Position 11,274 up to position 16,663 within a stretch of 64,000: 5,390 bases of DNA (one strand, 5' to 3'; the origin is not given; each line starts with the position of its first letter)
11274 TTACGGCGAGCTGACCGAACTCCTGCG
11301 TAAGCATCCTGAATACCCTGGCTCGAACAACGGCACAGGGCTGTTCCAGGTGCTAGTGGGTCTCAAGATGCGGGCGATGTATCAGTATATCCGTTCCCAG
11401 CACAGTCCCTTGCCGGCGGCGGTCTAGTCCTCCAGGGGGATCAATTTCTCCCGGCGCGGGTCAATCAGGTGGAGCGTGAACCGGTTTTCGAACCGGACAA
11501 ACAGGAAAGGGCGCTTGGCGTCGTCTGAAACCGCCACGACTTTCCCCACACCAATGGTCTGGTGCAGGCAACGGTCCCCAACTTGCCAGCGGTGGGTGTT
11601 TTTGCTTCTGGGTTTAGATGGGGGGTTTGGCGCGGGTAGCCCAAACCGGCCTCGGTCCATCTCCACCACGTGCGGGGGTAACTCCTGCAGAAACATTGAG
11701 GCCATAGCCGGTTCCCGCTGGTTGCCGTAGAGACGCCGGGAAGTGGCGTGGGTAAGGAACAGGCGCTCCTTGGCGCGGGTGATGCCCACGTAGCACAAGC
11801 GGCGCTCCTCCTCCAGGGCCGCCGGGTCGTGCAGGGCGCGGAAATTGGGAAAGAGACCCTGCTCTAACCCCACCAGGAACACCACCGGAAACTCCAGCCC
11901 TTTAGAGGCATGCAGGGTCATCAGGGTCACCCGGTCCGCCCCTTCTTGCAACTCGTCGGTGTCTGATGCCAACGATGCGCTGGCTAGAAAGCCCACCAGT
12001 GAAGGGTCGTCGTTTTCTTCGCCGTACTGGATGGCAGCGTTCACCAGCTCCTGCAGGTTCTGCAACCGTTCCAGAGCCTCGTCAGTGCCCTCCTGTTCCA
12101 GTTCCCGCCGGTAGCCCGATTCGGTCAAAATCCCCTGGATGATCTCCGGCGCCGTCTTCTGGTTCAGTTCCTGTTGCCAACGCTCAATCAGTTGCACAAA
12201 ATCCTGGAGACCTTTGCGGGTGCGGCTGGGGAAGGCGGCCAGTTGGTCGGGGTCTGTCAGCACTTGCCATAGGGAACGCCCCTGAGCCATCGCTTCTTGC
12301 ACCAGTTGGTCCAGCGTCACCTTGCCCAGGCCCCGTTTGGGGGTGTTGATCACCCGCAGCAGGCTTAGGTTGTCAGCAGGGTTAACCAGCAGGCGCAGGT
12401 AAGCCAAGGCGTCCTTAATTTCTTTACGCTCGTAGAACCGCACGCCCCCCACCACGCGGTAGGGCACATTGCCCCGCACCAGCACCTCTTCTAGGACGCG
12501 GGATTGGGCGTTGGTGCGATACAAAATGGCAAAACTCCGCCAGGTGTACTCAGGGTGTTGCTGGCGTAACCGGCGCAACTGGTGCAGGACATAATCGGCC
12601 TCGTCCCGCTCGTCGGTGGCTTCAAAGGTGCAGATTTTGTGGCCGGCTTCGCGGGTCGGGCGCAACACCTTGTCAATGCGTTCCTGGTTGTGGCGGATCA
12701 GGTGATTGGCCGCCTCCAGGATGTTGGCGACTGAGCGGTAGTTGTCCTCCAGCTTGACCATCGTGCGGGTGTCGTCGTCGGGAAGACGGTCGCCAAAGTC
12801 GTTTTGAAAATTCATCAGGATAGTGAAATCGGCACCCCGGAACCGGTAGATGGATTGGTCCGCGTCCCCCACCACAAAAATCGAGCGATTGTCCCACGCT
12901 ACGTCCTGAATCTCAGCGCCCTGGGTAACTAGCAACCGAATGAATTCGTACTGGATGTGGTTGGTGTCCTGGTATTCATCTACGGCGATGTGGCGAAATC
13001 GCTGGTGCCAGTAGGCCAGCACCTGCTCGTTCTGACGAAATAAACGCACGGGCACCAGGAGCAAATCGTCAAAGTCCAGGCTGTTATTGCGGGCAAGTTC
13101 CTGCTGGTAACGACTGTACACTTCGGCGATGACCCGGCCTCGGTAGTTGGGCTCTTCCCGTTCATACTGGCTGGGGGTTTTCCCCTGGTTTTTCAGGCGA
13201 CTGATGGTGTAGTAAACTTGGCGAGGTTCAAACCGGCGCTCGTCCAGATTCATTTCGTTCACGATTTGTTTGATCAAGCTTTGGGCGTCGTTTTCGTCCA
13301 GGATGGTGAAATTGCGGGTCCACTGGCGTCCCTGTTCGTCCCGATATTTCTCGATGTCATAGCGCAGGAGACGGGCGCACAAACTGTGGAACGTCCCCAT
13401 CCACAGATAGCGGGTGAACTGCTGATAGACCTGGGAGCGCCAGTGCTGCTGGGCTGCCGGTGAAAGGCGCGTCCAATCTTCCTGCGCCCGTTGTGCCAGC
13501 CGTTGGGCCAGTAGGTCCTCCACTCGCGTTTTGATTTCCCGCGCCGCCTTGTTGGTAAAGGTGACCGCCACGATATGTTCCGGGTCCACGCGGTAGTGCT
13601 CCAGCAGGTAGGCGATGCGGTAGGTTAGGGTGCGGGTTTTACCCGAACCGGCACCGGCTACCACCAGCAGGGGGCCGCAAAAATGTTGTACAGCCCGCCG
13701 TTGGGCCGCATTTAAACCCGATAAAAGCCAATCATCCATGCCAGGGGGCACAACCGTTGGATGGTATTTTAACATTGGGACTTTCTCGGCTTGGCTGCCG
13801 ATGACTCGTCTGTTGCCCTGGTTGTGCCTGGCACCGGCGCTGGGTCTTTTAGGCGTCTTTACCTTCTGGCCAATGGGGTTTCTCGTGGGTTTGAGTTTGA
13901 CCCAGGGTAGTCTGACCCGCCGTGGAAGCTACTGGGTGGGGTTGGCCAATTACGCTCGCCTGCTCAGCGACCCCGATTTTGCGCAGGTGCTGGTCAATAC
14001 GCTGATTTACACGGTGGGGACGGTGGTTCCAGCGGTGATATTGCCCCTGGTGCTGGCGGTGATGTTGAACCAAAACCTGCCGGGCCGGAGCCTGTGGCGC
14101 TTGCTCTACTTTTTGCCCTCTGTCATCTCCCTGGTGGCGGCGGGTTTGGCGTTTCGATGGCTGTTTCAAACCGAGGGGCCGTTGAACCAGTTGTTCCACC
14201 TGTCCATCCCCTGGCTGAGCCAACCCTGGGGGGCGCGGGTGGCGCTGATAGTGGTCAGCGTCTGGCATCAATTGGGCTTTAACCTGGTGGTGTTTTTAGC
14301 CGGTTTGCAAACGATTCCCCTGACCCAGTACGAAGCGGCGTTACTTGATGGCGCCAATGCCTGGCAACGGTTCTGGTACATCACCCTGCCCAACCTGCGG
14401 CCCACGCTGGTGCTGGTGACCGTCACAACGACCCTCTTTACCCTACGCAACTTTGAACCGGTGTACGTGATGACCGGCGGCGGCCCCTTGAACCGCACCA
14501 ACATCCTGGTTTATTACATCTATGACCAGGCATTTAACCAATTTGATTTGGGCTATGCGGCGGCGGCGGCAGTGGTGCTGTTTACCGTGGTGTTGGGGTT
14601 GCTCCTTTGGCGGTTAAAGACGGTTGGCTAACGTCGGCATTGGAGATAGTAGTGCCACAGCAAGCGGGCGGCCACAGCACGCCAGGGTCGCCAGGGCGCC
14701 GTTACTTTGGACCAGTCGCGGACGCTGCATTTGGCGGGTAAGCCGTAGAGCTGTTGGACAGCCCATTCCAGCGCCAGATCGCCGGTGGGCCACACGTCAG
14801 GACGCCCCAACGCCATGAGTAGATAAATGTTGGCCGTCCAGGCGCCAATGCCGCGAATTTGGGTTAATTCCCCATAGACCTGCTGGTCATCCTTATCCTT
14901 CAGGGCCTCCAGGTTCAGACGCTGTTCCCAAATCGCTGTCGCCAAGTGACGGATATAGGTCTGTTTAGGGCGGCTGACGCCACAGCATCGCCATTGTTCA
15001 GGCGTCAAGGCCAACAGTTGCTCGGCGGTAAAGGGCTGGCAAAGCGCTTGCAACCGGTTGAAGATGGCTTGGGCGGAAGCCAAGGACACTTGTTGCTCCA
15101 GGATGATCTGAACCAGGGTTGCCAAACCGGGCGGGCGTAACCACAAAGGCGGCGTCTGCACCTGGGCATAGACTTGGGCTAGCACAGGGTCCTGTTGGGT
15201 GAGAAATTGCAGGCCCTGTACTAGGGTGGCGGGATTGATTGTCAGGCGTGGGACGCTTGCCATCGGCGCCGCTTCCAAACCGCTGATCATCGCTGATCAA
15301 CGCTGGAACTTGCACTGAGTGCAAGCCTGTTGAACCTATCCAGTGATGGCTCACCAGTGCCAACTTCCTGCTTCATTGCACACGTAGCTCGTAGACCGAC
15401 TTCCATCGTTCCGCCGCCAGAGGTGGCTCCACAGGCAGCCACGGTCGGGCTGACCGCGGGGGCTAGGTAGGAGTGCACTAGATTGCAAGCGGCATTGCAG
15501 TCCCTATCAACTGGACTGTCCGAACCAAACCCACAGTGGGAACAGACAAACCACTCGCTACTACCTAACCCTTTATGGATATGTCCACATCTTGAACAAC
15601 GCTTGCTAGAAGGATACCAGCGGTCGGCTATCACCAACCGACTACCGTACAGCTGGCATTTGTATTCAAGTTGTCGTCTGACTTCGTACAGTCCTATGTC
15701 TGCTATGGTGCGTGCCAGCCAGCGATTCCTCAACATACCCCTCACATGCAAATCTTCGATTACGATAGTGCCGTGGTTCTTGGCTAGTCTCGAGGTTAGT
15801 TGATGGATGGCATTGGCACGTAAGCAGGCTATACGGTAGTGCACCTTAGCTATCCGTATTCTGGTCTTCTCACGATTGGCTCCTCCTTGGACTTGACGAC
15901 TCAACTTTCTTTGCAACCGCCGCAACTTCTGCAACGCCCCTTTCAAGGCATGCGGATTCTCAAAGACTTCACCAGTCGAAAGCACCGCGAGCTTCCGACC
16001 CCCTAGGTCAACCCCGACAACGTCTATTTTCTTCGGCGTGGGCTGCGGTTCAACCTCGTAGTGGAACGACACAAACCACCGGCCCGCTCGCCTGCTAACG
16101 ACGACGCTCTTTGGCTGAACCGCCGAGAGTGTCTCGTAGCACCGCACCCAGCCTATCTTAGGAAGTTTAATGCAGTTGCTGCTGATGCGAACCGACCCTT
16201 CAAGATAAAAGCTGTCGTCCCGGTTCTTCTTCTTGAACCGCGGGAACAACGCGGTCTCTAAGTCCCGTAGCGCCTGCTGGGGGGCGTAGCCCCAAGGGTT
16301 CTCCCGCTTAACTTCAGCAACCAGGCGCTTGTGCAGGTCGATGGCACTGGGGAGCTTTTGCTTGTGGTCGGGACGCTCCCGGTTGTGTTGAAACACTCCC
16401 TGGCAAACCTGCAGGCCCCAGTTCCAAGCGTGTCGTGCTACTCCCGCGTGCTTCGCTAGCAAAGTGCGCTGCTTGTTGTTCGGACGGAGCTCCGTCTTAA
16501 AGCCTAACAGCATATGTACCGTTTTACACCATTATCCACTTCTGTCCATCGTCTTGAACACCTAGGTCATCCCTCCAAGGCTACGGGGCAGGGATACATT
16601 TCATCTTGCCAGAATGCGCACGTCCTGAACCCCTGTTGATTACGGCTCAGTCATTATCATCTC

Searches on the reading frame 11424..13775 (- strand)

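Call 5: search_protein_families(library=ncbifam, max_evalue=1e-10, proteins=[window:11424-13775:-])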
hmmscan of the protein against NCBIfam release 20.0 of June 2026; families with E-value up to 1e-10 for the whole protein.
window:11424-13775:- (783 aa): 15 families
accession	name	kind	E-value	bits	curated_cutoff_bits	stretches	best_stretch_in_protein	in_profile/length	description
TIGR01073.1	pcrA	equivalog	1e-274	913.4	911.2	1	17-764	1-711/725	DNA helicase PcrA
NF008743.0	PRK11773.1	equivalog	2.3e-200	667.6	965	1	17-766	6-706/720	DNA helicase II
TIGR01075.1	uvrD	equivalog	6.5e-196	652.8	1144.45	1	17-766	1-703/715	DNA helicase II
TIGR01074.1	rep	equivalog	2.4e-171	571.4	951.45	2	117-708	71-642/668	DNA helicase Rep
NF008172.0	PRK10919.1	equivalog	7.4e-132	440.8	1168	2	119-709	74-643/673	DNA helicase Rep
TIGR02785.1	addA_Gpos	equivalog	3.7e-62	210.5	707.65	3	215-361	340-481/1234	helicase-exonuclease AddAB subunit AddA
TIGR02784.1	addA_alphas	equivalog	1.1e-52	179.7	860.75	2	216-365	344-498/1138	double-strand break repair helicase AddA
TIGR00609.1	recB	equivalog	2.4e-45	155.1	696.05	2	105-368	204-461/1175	exodeoxyribonuclease V subunit beta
NF008276.0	PRK11054.1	equivalog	1.5e-42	146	543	1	19-402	195-555/684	DNA helicase IV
NF010485.0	PRK13909.1-2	equivalog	3.3e-38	131.5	650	2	217-434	285-493/909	RecB-like helicase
NF010487.0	PRK13909.1-4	equivalog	7.4e-36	123.8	759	1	143-461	204-524/924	RecB-like helicase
NF010486.0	PRK13909.1-3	equivalog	1.3e-15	56.6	1109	0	260-357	331-420/921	RecB-like helicase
NF010484.0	PRK13909.1-1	equivalog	2.5e-15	55.3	1074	0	257-328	342-413/945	RecB-like helicase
NF008128.0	PRK10876.1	equivalog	3.3e-15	54.8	1697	1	214-364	330-465/1181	exodeoxyribonuclease V subunit beta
NF041464.1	HelD_BACSU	equivalog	9.2e-12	43.7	419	0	230-433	520-694/779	RNA polymerase recycling motor HelD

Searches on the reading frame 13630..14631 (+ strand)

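Call 35: search_protein_families(library=pfam, max_evalue=0.00001, proteins=[window:13630-14631:+])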
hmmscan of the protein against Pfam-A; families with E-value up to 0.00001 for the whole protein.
window:13630-14631:+ (333 aa): 1 family
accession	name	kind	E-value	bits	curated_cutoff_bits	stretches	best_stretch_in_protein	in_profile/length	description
PF00528.27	BPD_transp_1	-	1.4e-16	61.2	26.4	1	136-326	2-171/184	Binding-protein-dependent transport system inner membrane component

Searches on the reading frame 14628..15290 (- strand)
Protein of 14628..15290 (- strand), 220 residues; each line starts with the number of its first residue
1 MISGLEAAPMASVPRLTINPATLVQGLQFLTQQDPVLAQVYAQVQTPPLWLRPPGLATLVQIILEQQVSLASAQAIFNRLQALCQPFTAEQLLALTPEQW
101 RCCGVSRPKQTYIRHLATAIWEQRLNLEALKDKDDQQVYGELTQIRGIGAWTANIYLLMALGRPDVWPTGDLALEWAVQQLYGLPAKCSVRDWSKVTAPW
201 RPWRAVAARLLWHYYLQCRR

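Call 35: search_protein_families(library=pfam, max_evalue=0.00001, proteins=[window:14628-15290:-])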
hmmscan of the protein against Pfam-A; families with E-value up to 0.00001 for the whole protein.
window:14628-15290:- (220 aa): 1 family
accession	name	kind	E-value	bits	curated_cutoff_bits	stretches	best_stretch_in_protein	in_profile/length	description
PF00730.31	HhH-GPD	-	1e-11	45.6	26.2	1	60-192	1-97/108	HhH-GPD superfamily base excision DNA repair protein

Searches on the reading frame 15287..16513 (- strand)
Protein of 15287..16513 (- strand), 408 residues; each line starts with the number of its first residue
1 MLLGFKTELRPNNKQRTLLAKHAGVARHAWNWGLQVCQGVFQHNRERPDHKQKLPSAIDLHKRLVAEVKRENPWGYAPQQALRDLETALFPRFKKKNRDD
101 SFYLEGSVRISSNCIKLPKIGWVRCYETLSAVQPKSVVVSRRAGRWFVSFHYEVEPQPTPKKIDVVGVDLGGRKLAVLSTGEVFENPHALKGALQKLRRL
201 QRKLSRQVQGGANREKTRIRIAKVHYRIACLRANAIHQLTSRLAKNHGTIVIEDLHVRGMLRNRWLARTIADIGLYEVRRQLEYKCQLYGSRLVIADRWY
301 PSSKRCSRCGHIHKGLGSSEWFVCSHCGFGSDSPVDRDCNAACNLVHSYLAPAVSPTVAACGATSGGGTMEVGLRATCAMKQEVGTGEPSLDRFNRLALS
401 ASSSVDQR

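Call 35: search_protein_families(library=pfam, max_evalue=0.00001, proteins=[window:15287-16513:-])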
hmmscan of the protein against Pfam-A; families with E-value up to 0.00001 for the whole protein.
window:15287-16513:- (408 aa): 3 families
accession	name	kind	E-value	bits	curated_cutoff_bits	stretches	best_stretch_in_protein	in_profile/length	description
PF01385.25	OrfB_IS605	-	2.5e-25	89.5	30.5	1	149-263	1-119/120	Probable transposase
PF07282.18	Cas12f1-like_TNB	-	3.9e-18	65.8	26.3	1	276-345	2-60/60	Cas12f1-like, TNB domain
PF12323.14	HTH_OrfB_IS605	-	4.9e-13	48.8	21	1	1-44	1-45/47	Helix-turn-helix domain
